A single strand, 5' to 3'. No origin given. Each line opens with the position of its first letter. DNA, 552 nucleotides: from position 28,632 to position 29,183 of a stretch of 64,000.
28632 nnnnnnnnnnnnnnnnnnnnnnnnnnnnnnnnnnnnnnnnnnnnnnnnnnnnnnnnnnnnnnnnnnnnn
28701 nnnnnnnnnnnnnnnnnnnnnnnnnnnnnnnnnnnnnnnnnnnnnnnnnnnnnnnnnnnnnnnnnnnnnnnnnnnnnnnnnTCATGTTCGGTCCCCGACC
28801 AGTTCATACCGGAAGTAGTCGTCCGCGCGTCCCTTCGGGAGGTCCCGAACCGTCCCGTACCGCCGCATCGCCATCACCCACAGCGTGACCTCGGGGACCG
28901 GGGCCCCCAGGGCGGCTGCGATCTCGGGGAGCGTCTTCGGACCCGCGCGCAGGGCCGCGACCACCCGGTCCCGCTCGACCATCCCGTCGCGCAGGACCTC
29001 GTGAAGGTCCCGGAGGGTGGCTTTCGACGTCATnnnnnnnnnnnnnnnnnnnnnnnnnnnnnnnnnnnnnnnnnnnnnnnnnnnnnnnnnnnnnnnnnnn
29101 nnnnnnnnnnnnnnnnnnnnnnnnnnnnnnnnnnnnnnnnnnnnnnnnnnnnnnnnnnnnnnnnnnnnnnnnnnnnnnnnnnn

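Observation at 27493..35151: Atypical nine-gene Hdr-like / sulfur-relay operon: HdrB-HdrC-wH-HdrA-(HdrA with inserted GltD/NfnB module)-MvhD-TusA-ArsR-DsrE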

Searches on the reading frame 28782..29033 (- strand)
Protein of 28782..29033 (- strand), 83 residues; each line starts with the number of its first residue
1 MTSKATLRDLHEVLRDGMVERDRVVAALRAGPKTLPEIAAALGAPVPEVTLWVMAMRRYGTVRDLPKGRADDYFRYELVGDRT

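Call 4: search_protein_families(library=pfam, proteins=[window:28782-29033:-], max_evalue=0.01)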
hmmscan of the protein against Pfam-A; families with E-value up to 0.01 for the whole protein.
window:28782-29033:- (83 aa): 0 families

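Call 5: search_protein_families(library=ncbifam, proteins=[window:28782-29033:-], max_evalue=0.001)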
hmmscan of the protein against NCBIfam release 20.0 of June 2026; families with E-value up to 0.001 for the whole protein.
window:28782-29033:- (83 aa): 0 families

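Call 36: find_homologous_proteins(query=window:28782-29033:-, max_evalue=0.001)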
Query window:28782-29033:- (83 aa): 169 proteins with E <= 0.001 among 185 candidates; the best 120 are listed.
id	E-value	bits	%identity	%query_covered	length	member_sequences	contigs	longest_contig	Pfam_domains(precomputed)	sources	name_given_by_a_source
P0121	3.2e-47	175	100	100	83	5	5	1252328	-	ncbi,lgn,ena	ncbi:MAG: MarR family transcriptional regulator [Thermoplasmata archaeon]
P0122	9.4e-35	135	80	99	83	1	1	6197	-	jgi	jgi:predicted Rossmann fold nucleotide-binding protein DprA/Smf involved in DNA uptake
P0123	2.0e-33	131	79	99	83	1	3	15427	-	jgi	jgi:hypothetical protein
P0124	5.6e-33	130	78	98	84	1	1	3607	-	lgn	-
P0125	9.1e-33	129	77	99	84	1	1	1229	-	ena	-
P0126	1.2e-32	129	76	99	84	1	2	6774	-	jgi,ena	-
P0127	1.3e-32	129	78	99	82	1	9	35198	-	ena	-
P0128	1.4e-32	129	79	99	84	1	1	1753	-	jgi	-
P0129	1.6e-32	128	81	95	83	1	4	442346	-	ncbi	ncbi:MAG: MarR family transcriptional regulator [Thermoplasmata archaeon]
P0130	1.6e-32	128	77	99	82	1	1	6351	-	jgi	-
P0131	1.9e-32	128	77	99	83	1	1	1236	-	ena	-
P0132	2.1e-32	128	77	99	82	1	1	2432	-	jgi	-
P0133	2.7e-32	128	77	95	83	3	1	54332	-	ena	-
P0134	2.9e-32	128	77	99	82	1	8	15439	-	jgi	-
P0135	2.9e-32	128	78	95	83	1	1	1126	-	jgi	jgi:predicted Rossmann fold nucleotide-binding protein DprA/Smf involved in DNA uptake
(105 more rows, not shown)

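Call 48: predict_structure(alignment_id=A1)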
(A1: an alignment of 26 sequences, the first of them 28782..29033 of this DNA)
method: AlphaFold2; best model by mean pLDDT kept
length: 83 residues; sequences in the alignment: 26
mean_pLDDT: 87.2   pTM: 0.77
mean pLDDT of the five models: 87.2, 86.2, 86.0, 83.7, 83.7
residues with pLDDT >= 90: 52; 70-90: 21; 50-70: 5; < 50: 5
segments of 3 or more residues with pLDDT < 50: 1-3
pLDDT, mean of each block of 10 residues (from residue 1): 64 88 94 96 94 94 89 89 49
secondary structure, 60 per line:
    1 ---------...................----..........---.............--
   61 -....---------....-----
elements in order: H10-28 H35-42 H46-58 E62-65 E75-78

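Call 52: fold_search(model_id=the predicted structure, library=pdb)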
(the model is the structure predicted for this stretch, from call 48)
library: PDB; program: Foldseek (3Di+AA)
matches with E <= 10: 1835; with E <= 0.001: 7
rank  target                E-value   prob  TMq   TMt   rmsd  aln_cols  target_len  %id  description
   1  1smt_A                1.9e-04  1.00  0.64  0.55  11.2        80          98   19  SMTB REPRESSOR FROM SYNECHOCOCCUS PCC7942 (released 1997-12-03)
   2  1r23_A                2.2e-04  1.00  0.64  0.52  15.7        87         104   17  Crystal structure of the cyanobacterial metallothionein repressor SmtB in the Zn1-form (one Zn(II) per dimer) (released 2004-05-18)
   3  1smt_B                2.8e-04  1.00  0.64  0.53  11.2        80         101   19  SMTB REPRESSOR FROM SYNECHOCOCCUS PCC7942 (released 1997-12-03)
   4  1r1t_B                4.4e-04  1.00  0.64  0.54  11.1        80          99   19  Crystal structure of the cyanobacterial metallothionein repressor SmtB in the apo-form (released 2004-05-18)
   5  8qkf_A                7.0e-04  1.00  0.62  0.53   9.6        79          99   23  SmtB protein of Mycobacterium smegmatis (released 2024-09-25)
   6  6cdb_A                8.0e-04  1.00  0.65  0.56   9.4        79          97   15  Crystal Structure of V66L CzrA in the Zn(II)bound state (released 2018-07-11)
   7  1r23_B                9.1e-04  1.00  0.64  0.55  10.1        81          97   18  Crystal structure of the cyanobacterial metallothionein repressor SmtB in the Zn1-form (one Zn(II) per dimer) (released 2004-05-18)
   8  6cdb_B                1.0e-03  1.00  0.65  0.57   7.9        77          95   16  Crystal Structure of V66L CzrA in the Zn(II)bound state (released 2018-07-11)
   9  6o8k                  1.2e-03  1.00  0.61  0.55   5.3        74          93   20  Crystal Structure of apo and reduced Sulfide-responsive transcriptional repressor (SqrR) from Rhodobacter capsulatus. (released 2020-04-01)
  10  8qkf_B                1.3e-03  1.00  0.63  0.56   8.3        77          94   23  SmtB protein of Mycobacterium smegmatis (released 2024-09-25)
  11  1r1u_C                1.4e-03  1.00  0.65  0.56   9.4        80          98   12  Crystal structure of the metal-sensing transcriptional repressor CzrA from Staphylococcus aureus in the apo-form (released 2004-05-18)
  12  1z7u_B                1.4e-03  1.00  0.67  0.51  11.5        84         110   19  Crystal Structure of the Putitive Transcriptional Regulator of MarR Family from Enterococcus faecalis V583 (released 2005-05-10)
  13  4ggg_A                1.6e-03  1.00  0.64  0.58   6.8        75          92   16  Crystal structure of V66A/L68V CzrA in the Zn(II)bound state. (released 2013-02-06)
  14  6cda                  1.7e-03  1.00  0.65  0.57   7.9        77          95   17  Crystal structure of L34A CzrA in the Zn(II)bound state (released 2018-07-11)
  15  1r22_B                1.7e-03  1.00  0.63  0.55  10.3        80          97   19  Crystal structure of the cyanobacterial metallothionein repressor SmtB (C14S/C61S/C121S mutant) in the Zn2alpha5-form (released 2004-05-18)
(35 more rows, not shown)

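Call 67: find_encoding_contigs(protein=P0121, flank=3000, max_places=4)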
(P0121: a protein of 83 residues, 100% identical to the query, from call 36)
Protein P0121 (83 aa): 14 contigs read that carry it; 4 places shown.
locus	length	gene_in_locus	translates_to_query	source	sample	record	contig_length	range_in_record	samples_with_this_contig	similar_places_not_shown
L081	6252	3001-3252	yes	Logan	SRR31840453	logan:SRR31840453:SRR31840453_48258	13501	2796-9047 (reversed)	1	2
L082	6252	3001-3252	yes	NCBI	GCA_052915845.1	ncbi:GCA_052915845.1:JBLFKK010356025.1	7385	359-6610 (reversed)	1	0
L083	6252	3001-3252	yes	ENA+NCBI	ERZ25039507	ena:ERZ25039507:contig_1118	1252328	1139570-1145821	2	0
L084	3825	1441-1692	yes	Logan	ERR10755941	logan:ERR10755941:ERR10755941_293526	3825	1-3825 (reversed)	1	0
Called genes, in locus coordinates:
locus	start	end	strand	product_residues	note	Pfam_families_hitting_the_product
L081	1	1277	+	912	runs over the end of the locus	PF00890:FAD_binding_2 (weak), PF07992:Pyr_redox_2 (weak), PF12831:FAD_oxidored (weak), PF14691:Fer4_20, PF01266:DAO (weak), PF07992:Pyr_redox_2, PF13450:NAD_binding_8, PF13738:Pyr_redox_3 (weak), +8 more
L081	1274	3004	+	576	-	PF00890:FAD_binding_2 (weak), PF01494:FAD_binding_3 (weak), PF07992:Pyr_redox_2, PF12831:FAD_oxidored, PF13450:NAD_binding_8 (weak), PF12838:Fer4_7 (weak), PF13237:Fer4_10 (weak), PF14697:Fer4_21 (weak), +4 more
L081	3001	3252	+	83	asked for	-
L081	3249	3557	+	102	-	PF13187:Fer4_9 (faint), PF12838:Fer4_7 (faint), PF00037:Fer4 (faint), PF12797:Fer4_2 (faint), PF12837:Fer4_6 (faint), PF13237:Fer4_10 (weak), PF13183:Fer4_8, PF13534:Fer4_17, +1 more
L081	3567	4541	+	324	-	PF02754:CCG (weak)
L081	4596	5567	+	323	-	PF00561:Abhydrolase_1, PF12146:Hydrolase_4, PF12697:Abhydrolase_6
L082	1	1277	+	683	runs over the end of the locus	?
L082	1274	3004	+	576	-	PF00890:FAD_binding_2 (weak), PF01494:FAD_binding_3 (weak), PF07992:Pyr_redox_2, PF12831:FAD_oxidored, PF13450:NAD_binding_8 (weak), PF12838:Fer4_7 (weak), PF13237:Fer4_10 (weak), PF14697:Fer4_21 (weak), +4 more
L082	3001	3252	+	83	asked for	-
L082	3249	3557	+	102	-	PF13187:Fer4_9 (faint), PF12838:Fer4_7 (faint), PF00037:Fer4 (faint), PF12797:Fer4_2 (faint), PF12837:Fer4_6 (faint), PF13237:Fer4_10 (weak), PF13183:Fer4_8, PF13534:Fer4_17, +1 more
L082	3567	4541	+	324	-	PF02754:CCG (weak)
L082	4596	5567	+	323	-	PF00561:Abhydrolase_1, PF12146:Hydrolase_4, PF12697:Abhydrolase_6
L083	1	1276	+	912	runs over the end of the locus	PF00890:FAD_binding_2 (weak), PF07992:Pyr_redox_2 (weak), PF12831:FAD_oxidored (weak), PF14691:Fer4_20, PF01266:DAO (weak), PF07992:Pyr_redox_2, PF13450:NAD_binding_8, PF13738:Pyr_redox_3 (weak), +8 more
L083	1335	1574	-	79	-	-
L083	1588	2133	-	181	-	-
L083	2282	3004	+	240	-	PF00037:Fer4 (faint), PF12837:Fer4_6 (faint), PF13187:Fer4_9 (weak), PF13237:Fer4_10 (weak), PF14697:Fer4_21, PF12838:Fer4_7 (weak)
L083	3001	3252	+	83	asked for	-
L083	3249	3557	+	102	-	PF13187:Fer4_9 (faint), PF12838:Fer4_7 (faint), PF00037:Fer4 (faint), PF12797:Fer4_2 (faint), PF12837:Fer4_6 (faint), PF13237:Fer4_10 (weak), PF13183:Fer4_8, PF13534:Fer4_17, +1 more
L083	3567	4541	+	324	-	PF02754:CCG (weak)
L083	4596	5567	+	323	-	PF00561:Abhydrolase_1, PF12146:Hydrolase_4, PF12697:Abhydrolase_6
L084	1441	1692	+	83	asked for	-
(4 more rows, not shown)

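Call 89: search_protein_representatives(alignment_id=A1)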
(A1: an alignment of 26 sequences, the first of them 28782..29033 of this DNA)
Query: 26 sequences, 83 profile positions. Proteins with E-value up to 0.001 (for the whole library): 342; up to 1e-10: 75; up to 1e-30: 2. The best 150 are listed.
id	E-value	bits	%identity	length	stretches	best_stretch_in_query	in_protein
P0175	6.0e-35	134.9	-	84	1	1-82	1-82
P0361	6.5e-32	125.2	-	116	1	5-77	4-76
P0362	3.3e-30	119.7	-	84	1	2-79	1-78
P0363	8.4e-30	118.4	-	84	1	1-82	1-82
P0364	2.7e-29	116.8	-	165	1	2-78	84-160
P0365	3.4e-28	113.3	-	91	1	5-79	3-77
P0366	1.8e-27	111.0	-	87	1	3-82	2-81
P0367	1.9e-27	110.9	-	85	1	5-82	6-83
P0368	3.0e-27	110.2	-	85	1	5-82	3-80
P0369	6.1e-27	109.2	-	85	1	8-79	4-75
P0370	1.0e-26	108.5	-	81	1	3-81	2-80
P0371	1.1e-26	108.4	-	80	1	2-81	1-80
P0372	7.4e-24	99.4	-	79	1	7-81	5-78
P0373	3.6e-23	97.1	-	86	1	4-81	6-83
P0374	4.8e-23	96.7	-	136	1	4-80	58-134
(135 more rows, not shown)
